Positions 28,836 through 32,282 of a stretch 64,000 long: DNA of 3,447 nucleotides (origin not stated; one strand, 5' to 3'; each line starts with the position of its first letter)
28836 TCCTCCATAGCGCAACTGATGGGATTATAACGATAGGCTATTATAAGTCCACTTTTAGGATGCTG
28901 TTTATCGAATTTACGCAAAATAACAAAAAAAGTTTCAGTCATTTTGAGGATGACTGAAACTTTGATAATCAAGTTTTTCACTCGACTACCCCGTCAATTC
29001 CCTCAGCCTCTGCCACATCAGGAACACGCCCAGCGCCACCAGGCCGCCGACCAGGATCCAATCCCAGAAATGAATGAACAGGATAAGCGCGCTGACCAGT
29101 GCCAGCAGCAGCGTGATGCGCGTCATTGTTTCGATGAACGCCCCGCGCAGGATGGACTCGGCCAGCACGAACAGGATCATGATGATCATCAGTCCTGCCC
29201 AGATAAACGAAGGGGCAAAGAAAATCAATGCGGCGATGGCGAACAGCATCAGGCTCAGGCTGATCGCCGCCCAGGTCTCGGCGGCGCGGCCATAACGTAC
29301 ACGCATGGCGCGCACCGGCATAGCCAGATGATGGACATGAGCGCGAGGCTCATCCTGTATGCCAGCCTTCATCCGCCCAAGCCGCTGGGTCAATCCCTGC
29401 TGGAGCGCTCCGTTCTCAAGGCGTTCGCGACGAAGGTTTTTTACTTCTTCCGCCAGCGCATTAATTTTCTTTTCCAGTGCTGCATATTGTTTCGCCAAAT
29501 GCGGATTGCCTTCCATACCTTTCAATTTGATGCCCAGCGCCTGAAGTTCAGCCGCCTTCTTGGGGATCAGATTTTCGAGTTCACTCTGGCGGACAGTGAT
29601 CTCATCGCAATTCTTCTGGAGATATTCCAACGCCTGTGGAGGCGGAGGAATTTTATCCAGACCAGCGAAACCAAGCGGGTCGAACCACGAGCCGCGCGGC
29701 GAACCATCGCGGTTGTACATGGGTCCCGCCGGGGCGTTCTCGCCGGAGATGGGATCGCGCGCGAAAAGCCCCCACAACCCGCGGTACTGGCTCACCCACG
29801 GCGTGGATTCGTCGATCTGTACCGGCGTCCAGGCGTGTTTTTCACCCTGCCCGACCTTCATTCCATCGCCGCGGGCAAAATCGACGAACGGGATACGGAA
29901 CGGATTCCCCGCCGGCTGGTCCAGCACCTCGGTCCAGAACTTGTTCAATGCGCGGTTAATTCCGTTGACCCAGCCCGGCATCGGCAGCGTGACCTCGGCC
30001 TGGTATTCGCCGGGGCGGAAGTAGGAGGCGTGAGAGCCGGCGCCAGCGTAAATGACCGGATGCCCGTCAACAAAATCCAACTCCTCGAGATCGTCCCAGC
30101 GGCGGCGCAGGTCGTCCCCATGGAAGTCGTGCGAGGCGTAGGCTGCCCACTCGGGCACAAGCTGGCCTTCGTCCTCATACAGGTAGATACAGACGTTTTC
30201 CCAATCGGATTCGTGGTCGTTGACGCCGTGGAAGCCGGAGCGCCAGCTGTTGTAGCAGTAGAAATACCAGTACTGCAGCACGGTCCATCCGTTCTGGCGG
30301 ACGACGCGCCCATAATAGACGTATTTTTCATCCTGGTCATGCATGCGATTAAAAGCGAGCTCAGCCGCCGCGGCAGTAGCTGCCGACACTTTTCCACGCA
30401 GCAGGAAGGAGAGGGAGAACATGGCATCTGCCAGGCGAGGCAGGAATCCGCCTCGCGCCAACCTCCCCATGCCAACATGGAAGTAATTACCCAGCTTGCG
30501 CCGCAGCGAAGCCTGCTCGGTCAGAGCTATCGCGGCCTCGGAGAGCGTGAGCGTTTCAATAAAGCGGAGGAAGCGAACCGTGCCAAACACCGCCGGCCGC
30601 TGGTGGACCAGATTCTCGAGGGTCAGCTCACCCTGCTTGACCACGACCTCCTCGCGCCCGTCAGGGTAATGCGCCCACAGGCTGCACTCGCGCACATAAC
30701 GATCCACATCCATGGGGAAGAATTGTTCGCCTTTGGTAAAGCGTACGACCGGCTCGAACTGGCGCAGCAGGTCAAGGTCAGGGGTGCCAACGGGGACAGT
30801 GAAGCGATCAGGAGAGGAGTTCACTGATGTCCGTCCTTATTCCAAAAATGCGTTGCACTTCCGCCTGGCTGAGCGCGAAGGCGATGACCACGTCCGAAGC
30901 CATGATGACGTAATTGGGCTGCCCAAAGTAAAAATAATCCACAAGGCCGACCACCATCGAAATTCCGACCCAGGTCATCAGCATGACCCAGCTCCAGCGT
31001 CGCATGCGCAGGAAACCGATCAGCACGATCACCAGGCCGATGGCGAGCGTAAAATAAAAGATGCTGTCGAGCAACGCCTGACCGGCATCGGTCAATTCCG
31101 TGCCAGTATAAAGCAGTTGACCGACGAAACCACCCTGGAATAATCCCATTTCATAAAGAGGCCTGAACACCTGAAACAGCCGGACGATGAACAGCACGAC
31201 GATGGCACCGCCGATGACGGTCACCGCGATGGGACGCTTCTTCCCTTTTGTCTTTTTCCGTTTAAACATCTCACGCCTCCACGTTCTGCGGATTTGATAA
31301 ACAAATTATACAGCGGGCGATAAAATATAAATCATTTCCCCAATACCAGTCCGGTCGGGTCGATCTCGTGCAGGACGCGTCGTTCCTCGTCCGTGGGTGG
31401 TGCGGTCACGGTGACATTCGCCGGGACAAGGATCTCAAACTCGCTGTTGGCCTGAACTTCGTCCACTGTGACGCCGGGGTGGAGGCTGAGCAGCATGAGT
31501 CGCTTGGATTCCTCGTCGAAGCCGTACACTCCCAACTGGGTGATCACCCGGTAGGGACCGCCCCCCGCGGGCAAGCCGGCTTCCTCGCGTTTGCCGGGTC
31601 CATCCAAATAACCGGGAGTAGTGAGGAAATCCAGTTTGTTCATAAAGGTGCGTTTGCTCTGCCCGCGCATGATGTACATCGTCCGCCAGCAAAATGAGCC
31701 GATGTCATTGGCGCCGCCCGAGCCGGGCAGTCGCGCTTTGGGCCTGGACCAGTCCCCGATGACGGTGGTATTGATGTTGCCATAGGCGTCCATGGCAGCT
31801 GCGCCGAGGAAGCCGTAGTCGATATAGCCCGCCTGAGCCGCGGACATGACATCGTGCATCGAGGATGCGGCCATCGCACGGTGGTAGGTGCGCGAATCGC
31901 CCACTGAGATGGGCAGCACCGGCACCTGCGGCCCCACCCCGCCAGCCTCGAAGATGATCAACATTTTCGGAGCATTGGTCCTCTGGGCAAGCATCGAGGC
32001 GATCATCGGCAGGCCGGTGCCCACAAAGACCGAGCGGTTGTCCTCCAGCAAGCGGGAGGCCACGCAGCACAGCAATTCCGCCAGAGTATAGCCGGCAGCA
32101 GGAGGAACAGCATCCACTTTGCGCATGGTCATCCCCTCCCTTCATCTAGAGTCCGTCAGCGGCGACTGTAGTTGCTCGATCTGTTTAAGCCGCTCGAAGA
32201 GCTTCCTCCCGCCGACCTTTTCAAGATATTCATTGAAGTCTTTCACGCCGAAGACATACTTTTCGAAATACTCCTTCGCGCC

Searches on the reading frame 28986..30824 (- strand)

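Call 9: search_protein_families(library=pfam, proteins=[window:28986-30824:-])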
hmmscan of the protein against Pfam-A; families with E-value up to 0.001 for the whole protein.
window:28986-30824:- (612 aa): 1 family
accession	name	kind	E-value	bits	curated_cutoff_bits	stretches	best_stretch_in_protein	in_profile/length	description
PF06101.16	Vps62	-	0.00016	20.6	22.1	0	200-274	364-432/541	Vacuolar protein sorting-associated protein 62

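Call 65: search_protein_families(library=ncbifam, proteins=[window:28986-30824:-], max_evalue=0.01)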
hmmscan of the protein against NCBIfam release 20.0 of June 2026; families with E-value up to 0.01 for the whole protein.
window:28986-30824:- (612 aa): 0 families

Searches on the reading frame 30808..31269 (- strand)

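Call 9: search_protein_families(library=pfam, proteins=[window:30808-31269:-])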
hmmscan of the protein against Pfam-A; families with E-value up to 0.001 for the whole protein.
window:30808-31269:- (153 aa): 0 families

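Call 65: search_protein_families(library=ncbifam, proteins=[window:30808-31269:-], max_evalue=0.01)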
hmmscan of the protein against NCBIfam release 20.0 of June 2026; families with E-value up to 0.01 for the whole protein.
window:30808-31269:- (153 aa): 1 family
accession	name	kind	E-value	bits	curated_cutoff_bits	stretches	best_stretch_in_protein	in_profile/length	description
NF050115.1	membrane_Rv2732c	subfamily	0.0077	15.8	60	0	50-109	49-109/177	Rv2732c family membrane protein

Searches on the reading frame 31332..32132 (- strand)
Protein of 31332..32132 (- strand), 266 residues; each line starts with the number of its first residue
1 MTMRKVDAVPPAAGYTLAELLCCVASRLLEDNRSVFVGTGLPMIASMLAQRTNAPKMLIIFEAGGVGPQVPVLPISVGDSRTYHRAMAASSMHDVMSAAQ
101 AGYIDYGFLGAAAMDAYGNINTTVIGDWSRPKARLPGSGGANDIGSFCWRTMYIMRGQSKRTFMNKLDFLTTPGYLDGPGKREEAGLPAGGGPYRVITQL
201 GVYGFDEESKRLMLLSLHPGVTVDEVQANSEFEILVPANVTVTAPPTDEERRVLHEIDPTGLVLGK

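Call 8: search_protein_families(library=pfam, proteins=[window:31332-32132:-])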
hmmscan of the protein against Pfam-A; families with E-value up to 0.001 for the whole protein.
window:31332-32132:- (266 aa): 1 family
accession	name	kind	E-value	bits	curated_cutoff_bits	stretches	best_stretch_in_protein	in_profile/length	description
PF01144.29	CoA_trans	-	1e-26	94.2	23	1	25-229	8-217/217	Coenzyme A transferase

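Call 65: search_protein_families(library=ncbifam, proteins=[window:31332-32132:-], max_evalue=0.01)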
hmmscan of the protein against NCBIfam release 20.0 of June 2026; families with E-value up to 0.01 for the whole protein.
window:31332-32132:- (266 aa): 1 family
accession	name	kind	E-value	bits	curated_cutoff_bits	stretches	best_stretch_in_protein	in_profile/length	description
TIGR02428.1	pcaJ_scoB_fam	subfamily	2.9e-06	26.8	243.55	0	85-160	74-146/207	3-oxoacid CoA-transferase subunit B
